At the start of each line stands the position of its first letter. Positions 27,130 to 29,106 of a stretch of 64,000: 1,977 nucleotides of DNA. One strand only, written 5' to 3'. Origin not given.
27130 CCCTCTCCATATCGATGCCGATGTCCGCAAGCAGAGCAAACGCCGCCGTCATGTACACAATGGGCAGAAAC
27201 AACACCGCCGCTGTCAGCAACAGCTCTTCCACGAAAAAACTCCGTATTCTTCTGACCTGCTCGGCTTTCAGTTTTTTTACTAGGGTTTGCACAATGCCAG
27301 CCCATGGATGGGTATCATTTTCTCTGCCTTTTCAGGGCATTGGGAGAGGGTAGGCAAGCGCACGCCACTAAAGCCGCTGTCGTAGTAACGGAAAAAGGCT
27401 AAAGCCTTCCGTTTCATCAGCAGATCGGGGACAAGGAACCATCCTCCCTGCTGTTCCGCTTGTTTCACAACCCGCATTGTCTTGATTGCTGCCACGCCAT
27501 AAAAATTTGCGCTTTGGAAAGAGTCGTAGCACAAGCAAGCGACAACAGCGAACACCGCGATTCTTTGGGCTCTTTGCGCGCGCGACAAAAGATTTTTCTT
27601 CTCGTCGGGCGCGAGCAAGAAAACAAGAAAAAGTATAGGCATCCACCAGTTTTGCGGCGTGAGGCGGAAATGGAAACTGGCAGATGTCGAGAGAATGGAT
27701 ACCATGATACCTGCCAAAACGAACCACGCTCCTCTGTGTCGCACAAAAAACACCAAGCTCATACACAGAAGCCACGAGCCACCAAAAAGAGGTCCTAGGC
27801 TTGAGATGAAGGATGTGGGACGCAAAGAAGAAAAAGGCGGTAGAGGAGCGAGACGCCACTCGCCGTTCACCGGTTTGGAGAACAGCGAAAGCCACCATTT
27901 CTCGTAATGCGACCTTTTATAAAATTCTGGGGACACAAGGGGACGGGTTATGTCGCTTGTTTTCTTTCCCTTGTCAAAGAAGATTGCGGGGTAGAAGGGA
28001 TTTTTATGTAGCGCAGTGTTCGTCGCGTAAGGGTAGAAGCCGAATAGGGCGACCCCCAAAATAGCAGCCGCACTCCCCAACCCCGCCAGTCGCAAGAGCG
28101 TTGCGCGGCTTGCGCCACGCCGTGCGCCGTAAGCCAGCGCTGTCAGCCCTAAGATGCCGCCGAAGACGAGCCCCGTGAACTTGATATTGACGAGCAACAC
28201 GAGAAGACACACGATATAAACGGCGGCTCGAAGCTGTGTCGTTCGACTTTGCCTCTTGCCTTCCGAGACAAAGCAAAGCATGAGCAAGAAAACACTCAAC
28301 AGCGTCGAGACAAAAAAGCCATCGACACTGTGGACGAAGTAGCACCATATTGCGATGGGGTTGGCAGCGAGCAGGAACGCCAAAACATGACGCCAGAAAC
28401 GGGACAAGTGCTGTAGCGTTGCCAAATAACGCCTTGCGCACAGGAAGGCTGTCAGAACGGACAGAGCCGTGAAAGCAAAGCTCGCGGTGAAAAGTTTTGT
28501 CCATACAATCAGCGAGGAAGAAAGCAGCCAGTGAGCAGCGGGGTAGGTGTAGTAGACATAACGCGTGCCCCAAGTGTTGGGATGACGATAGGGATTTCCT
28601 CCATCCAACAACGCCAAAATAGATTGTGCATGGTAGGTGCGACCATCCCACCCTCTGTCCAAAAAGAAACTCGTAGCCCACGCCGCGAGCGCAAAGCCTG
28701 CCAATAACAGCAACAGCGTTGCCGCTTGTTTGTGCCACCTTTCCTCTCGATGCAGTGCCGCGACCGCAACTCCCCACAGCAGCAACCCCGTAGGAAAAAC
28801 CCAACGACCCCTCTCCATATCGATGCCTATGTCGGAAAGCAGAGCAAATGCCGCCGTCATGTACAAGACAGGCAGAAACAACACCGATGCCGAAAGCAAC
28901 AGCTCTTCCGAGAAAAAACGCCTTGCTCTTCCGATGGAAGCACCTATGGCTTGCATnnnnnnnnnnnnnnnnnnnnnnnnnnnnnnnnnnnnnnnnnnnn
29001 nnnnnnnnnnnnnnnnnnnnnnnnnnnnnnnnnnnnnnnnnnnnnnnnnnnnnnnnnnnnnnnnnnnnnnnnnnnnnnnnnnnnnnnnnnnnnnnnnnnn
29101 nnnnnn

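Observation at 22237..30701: Five tightly packed paralogous ~560-aa polytopic membrane proteins next to a DPA-type pathway: candidate arabinofuranosyltransferase array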

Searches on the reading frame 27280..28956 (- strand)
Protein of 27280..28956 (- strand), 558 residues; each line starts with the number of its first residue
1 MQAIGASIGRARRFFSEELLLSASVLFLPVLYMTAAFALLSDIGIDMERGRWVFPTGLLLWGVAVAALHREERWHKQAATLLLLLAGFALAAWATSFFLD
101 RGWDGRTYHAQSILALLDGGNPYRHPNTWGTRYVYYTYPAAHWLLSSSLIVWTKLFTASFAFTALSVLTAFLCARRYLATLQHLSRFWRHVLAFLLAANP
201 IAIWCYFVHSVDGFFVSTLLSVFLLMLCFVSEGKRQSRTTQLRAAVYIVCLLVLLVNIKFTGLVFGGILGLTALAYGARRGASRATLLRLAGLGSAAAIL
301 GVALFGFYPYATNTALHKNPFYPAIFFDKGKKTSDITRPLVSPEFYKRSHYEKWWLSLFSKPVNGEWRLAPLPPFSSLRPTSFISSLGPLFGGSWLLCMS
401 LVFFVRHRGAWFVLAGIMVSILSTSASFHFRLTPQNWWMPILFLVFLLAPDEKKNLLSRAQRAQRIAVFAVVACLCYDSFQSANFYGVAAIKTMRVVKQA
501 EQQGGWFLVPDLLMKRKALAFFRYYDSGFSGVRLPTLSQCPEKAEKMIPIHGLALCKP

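Call 5: search_protein_families(library=pfam, proteins=[window:27280-28956:-], max_evalue=1)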
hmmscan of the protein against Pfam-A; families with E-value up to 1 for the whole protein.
window:27280-28956:- (558 aa): 3 families
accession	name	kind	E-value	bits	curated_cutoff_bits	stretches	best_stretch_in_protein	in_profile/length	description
PF09913.15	DUF2142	-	0.00012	21.4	30.1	1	185-309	146-263/395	Predicted membrane protein (DUF2142)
PF11992.13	TgpA_N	-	0.0011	18.5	30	1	145-313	3-186/333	TgpA N-terminal domain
PF23396.1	DUF7103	-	0.98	9.8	27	0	56-84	71-99/159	Family of unknown function (DUF7103)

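Call 6: search_protein_families(library=ncbifam, proteins=[window:27280-28956:-], max_evalue=1)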
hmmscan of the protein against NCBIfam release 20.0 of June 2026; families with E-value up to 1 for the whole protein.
window:27280-28956:- (558 aa): 0 families

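Call 8: find_homologous_proteins(query=window:27280-28956:-, max_evalue=0.001)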
Query window:27280-28956:- (558 aa): 66 proteins with E <= 0.001 among 8000 candidates.
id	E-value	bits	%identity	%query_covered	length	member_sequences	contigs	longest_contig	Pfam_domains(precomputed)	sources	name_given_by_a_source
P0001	0.0e+0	1262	100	100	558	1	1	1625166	-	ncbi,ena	-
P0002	1.2e-257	874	72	98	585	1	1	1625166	-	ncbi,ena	-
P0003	2.6e-233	794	67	98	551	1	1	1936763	PF09913.16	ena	-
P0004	1.2e-232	792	66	99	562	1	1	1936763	-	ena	-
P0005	2.5e-225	768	64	100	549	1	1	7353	PF09913.16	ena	-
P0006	1.1e-223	762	66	99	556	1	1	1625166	-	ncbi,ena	-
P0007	2.1e-223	761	66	98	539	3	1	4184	PF09913.16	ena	-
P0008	3.6e-223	760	65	97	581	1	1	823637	-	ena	-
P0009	6.9e-220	750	65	100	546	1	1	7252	-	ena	-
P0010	5.5e-219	747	64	98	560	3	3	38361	-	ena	-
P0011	1.8e-217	742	64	97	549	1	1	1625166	-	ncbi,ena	-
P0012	2.9e-217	741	64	100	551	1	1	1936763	-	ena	-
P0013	6.5e-215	733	62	100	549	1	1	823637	-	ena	-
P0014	6.1e-214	730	64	98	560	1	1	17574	PF09913.16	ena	-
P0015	2.8e-213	728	65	98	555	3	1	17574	PF09913.16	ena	-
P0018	4.4e-212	724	63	99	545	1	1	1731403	PF09913.16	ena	-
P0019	2.5e-210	718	62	98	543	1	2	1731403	PF09913.16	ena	-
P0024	4.5e-205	701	60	99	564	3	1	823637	PF09913.16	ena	-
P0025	1.2e-203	696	62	98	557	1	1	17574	PF09913.16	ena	-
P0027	1.2e-202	693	61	96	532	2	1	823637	PF09913.16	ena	-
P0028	1.3e-202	693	61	98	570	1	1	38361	PF09913.16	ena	-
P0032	3.5e-200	685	62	94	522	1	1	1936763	PF09913.16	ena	-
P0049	1.9e-155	537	46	99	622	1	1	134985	-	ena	-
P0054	1.6e-151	524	63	71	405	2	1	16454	PF09913.16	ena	-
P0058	1.1e-128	448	68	58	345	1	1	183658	PF09913.16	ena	-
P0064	3.7e-16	77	28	65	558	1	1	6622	-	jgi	jgi:hypothetical protein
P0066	1.4e-15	75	31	54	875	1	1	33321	PF12710.14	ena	-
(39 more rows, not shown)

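Call 10: find_encoding_contigs(protein=P0001, flank=10000, max_places=3)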
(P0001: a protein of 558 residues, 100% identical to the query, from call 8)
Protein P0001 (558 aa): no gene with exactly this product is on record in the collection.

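Call 11: find_encoding_contigs(protein=P0003, flank=10000, max_places=3)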
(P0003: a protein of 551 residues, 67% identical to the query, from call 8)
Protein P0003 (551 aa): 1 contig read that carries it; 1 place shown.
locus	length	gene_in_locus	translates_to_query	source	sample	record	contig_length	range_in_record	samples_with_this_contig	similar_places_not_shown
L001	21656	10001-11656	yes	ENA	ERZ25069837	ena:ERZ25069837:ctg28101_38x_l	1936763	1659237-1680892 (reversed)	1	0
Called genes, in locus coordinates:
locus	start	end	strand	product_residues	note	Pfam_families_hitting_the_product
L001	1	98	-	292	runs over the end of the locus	PF01553:Acyltransferase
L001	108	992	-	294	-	PF13444:Acetyltransf_5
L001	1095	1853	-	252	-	PF00950:ABC-3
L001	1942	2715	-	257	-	PF00005:ABC_tran, PF13304:AAA_21 (faint)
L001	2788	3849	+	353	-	PF01297:ZnuA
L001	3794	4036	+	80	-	-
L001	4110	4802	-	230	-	PF00926:DHBP_synthase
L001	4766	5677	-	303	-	PF01040:UbiA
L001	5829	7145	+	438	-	PF01565:FAD_binding_4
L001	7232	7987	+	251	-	PF00106:adh_short, PF08659:KR (weak), PF13561:adh_short_C2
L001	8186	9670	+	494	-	-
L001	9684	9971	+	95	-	-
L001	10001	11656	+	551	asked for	PF09913:DUF2142 (weak)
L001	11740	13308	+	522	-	PF09913:DUF2142 (weak)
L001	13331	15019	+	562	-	-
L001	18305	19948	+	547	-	PF09913:DUF2142 (weak)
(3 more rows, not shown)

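Call 15: find_related_loci(query=A1, collection=genome_contigs, flank=10000)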
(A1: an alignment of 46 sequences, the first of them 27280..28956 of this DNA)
Query A1 (558 aa) in genome_contigs; peptide patterns used: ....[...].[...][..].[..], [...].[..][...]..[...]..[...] (x = any residue, [..] = any of these).
89 stretches matched a pattern; 14 encode a relative of the query (tblastn E <= 1e-3); 12 distinct loci.
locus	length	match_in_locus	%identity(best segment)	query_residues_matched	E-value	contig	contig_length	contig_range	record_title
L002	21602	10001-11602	66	11-558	0e+0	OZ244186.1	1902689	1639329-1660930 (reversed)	MAG: Alphaproteobacteria bacterium isolate 2c0f1b17-f0ed-4009-9260-e7fb00a153c3 genome assembly, chromosome: 1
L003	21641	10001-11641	64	6-558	0e+0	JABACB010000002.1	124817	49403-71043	MAG: Alphaproteobacteria bacterium isolate bin96p NODE_2_length_124817_cov_35.265902, whole genome shotgun sequence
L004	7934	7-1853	55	11-558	4e-180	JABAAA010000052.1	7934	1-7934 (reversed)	MAG: Alphaproteobacteria bacterium isolate bin109s NODE_52_length_7934_cov_10.263612, whole genome shotgun sequence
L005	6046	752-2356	55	16-558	8e-170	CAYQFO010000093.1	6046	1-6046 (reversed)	MAG TPA_asm: uncultured Rhodobiaceae bacterium isolate SRP253650_co1_17 genome assembly, contig: NODE_3766_length_6046_c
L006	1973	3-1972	64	10-558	2e-175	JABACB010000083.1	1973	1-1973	MAG: Alphaproteobacteria bacterium isolate bin96p NODE_83_length_1973_cov_23.623045, whole genome shotgun sequence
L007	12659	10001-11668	48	9-558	1e-155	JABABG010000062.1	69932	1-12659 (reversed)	MAG: Alphaproteobacteria bacterium isolate bin50o c_000001676046, whole genome shotgun sequence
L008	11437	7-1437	49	99-558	7e-132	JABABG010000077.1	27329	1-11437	MAG: Alphaproteobacteria bacterium isolate bin50o c_000001914829, whole genome shotgun sequence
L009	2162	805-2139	42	12-455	5e-114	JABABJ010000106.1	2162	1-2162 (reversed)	MAG: Leptospirales bacterium isolate bin56o c_000001621860, whole genome shotgun sequence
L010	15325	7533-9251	41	8-558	3e-123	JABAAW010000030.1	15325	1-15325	MAG: Alphaproteobacteria bacterium isolate bin27s NODE_30_length_15325_cov_43.863130, whole genome shotgun sequence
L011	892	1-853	63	12-558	4e-82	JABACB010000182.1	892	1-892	MAG: Alphaproteobacteria bacterium isolate bin96p NODE_182_length_892_cov_3.437276, whole genome shotgun sequence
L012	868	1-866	51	11-558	3e-65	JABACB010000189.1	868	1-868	MAG: Alphaproteobacteria bacterium isolate bin96p NODE_189_length_868_cov_4.720787, whole genome shotgun sequence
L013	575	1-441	59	411-558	7e-51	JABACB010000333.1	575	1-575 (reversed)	MAG: Alphaproteobacteria bacterium isolate bin96p NODE_333_length_575_cov_4.367308, whole genome shotgun sequence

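Call 16: search_solved_structures(query=A1, max_evalue=10)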
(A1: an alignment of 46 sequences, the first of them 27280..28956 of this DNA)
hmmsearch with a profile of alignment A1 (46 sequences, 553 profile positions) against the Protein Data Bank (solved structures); distinct sequences matched with E-value up to 10: 0.

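Call 25: predict_structure(alignment_id=A1)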
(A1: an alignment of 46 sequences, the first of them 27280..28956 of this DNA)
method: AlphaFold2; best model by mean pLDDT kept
length: 558 residues; sequences in the alignment: 46
mean_pLDDT: 87.5   pTM: 0.91
mean pLDDT of the five models: 87.5, 87.5, 82.7, 81.5, 80.1
residues with pLDDT >= 90: 324; 70-90: 171; 50-70: 52; < 50: 11
segments of 3 or more residues with pLDDT < 50: 325-333
pLDDT, mean of each block of 10 residues (from residue 1): 53 75 98 95 90 97 97 94 97 92 89 91 75 66 95 95 97 96 91 94 89 95 97 83 96 94 93 96 95 94 82 72 50 63 87 90 75 83 75 90 88 95 87 90 92 60 86 91 87 93 96 85 93 93 94 94
secondary structure, 60 per line:
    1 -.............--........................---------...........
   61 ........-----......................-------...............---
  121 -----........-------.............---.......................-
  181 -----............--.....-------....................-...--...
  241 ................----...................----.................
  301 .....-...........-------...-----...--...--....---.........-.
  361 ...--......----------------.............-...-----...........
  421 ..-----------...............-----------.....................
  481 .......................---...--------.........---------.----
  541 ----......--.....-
elements in order: H2-14 H17-40 H50-68 H74-95 H103-117 H126-133 H141-153 H157-179 H186-197 H200-204 H212-231 H238-256 H261-279 H284-305 H307-317 E325-327 E333-335 H343-346 H350-358 E360-363 E366-371 H388-400 H410-422 H434-448 H460-503 E507-509 H518-526 E545-550 E553-557

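Call 27: search_protein_representatives(alignment_id=A1)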
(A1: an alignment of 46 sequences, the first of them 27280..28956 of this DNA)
Query: 46 sequences, 553 profile positions. Proteins with E-value up to 0.001 (for the whole library): 2947; up to 1e-10: 2450; up to 1e-30: 1750. The best 150 are listed.
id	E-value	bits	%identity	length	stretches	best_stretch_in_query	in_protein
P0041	7.6e-242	820.3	-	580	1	10-553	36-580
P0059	4.5e-199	679.1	-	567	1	13-552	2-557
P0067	1.2e-187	641.4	-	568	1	13-552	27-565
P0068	4.8e-186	636.1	-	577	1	11-553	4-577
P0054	1.1e-183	628.2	-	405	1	160-550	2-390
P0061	2.0e-149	515.2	-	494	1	16-362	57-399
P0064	5.4e-115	401.5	-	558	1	13-540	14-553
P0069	1.1e-111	390.6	-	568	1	15-497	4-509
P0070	8.9e-96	338.1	-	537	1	14-520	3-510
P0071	2.2e-94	333.5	-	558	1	18-492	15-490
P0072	2.1e-92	327.0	-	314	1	10-304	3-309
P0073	9.3e-88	311.6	-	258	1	13-247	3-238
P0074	2.2e-84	300.5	-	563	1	22-541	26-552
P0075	2.3e-84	300.4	-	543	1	28-508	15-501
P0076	3.3e-82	293.3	-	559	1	22-517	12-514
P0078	5.9e-81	289.2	-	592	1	19-503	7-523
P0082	2.1e-78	280.7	-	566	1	27-497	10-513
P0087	2.1e-76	274.2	-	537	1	27-552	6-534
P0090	1.6e-75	271.2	-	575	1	25-519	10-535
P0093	2.6e-75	270.5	-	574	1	13-486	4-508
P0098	1.4e-74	268.2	-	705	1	20-507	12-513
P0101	3.5e-74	266.8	-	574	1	15-505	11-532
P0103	1.3e-73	264.9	-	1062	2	27-493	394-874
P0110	3.6e-73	263.5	-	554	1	31-552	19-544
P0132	5.2e-71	256.3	-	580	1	17-530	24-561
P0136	7.3e-71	255.9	-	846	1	18-502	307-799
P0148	3.6e-70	253.6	-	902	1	28-447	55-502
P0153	6.3e-70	252.8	-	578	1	12-508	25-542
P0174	3.8e-69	250.2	-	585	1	9-494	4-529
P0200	3.1e-68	247.2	-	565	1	28-504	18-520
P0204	5.1e-68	246.5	-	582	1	38-540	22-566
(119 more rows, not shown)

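Call 28: search_protein_families(library=pfam, proteins=[P0064, P0069, P0070, P0074, P0078, P0090, P0103, P0136, P0148, P0200], max_evalue=0.01)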
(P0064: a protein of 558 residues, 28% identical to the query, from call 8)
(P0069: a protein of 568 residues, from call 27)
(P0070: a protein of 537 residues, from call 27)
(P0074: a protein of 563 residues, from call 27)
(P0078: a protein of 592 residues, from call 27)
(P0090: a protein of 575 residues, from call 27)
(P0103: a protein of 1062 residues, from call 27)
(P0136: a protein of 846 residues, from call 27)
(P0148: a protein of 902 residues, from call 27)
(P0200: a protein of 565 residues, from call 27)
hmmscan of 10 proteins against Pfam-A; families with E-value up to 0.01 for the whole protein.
P0064 (558 aa): 0 families

P0069 (568 aa): 0 families

P0070 (537 aa): 0 families

P0074 (563 aa): 0 families

P0078 (592 aa): 0 families

P0090 (575 aa): 0 families

P0103 (1062 aa): 1 family
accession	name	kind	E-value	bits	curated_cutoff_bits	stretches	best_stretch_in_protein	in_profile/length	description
PF01757.29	Acyl_transf_3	-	8.5e-20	71.5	31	1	19-340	4-322/326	Acyltransferase domain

P0136 (846 aa): 0 families

P0148 (902 aa): 0 families

P0200 (565 aa): 0 families

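Call 30: list_cluster_members(proteins=[P0064, P0069, P0070, P0074, P0078, P0090, P0103, P0136, P0148, P0200])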
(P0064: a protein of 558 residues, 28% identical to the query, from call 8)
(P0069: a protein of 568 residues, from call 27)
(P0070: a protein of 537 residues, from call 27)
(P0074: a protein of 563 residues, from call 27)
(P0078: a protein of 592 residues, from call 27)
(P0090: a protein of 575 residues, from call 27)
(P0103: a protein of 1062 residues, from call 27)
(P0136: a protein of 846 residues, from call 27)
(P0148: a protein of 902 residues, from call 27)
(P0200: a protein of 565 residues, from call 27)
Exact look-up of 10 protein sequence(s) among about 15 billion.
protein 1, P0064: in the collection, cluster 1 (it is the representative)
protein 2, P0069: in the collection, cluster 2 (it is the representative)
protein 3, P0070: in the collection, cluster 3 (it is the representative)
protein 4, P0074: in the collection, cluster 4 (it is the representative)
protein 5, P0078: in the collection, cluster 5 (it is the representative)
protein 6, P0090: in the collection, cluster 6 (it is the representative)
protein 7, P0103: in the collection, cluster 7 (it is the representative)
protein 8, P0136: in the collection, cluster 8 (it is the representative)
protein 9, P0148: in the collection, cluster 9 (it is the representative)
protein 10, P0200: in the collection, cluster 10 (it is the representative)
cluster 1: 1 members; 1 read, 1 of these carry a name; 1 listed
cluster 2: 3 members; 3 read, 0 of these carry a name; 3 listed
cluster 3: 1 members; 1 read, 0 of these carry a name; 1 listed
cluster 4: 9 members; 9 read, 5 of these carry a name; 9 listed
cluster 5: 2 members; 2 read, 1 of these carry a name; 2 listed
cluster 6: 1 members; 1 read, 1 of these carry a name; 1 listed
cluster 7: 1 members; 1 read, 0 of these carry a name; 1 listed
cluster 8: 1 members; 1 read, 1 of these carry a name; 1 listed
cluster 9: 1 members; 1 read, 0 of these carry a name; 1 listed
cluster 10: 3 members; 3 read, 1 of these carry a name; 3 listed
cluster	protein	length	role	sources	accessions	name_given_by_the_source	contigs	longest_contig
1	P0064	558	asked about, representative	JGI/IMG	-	hypothetical protein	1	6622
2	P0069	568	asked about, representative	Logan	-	-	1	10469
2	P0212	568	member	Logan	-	-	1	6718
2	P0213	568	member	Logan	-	-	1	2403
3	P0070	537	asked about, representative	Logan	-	-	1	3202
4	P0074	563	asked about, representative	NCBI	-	-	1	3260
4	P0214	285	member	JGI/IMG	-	hypothetical protein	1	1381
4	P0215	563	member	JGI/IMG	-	hypothetical protein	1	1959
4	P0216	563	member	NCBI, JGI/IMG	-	hypothetical protein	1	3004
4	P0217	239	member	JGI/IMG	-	hypothetical protein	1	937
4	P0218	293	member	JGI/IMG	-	hypothetical protein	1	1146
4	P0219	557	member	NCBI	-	-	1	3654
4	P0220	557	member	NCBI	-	-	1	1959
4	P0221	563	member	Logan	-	-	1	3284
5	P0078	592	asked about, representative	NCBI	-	-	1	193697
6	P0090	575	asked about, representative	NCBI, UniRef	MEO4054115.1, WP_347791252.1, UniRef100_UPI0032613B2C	hypothetical protein [Solibacillus sp. CAU 1738] | hypothetical protein n=1 Tax=Solibacillus sp. CAU 1738 TaxID=3140363 RepID=UPI0032613B2C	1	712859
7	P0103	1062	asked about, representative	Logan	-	-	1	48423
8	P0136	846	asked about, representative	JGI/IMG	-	hypothetical protein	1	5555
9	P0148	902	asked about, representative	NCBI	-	-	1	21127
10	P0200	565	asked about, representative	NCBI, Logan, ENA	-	-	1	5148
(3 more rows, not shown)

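Call 33: find_encoding_contigs(protein=P0066, flank=10000, max_places=3)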
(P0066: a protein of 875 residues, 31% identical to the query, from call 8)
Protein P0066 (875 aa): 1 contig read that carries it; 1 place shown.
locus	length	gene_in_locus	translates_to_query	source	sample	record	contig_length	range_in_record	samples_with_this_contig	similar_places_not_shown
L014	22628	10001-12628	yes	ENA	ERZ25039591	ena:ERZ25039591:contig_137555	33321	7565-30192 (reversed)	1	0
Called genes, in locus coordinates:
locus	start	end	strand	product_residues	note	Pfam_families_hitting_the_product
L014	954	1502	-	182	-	PF13361:UvrD_C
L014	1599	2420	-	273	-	PF00580:UvrD-helicase, PF13245:AAA_19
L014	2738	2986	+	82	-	PF00462:Glutaredoxin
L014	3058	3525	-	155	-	PF00293:NUDIX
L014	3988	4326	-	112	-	-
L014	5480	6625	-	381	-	PF00675:Peptidase_M16, PF05193:Peptidase_M16_C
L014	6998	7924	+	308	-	-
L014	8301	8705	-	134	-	PF08241:Methyltransf_11 (weak), PF08242:Methyltransf_12 (weak), PF13649:Methyltransf_25 (weak)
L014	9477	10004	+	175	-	-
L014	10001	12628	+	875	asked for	PF12710:HAD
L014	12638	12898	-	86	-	-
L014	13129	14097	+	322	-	PF09594:GT87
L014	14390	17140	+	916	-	PF02585:PIG-L, PF17963:Big_9 (faint), PF18911:PKD_4 (weak), PF22352:K319L-like_PKD, PF24135:DUF7402, PF18911:PKD_4 (weak), PF22352:K319L-like_PKD, PF24135:DUF7402, +3 more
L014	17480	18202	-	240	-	PF02397:Bac_transf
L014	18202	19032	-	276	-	PF13727:CoA_binding_3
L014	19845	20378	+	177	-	-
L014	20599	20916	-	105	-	-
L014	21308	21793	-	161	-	PF13439:Glyco_transf_4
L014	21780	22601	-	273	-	-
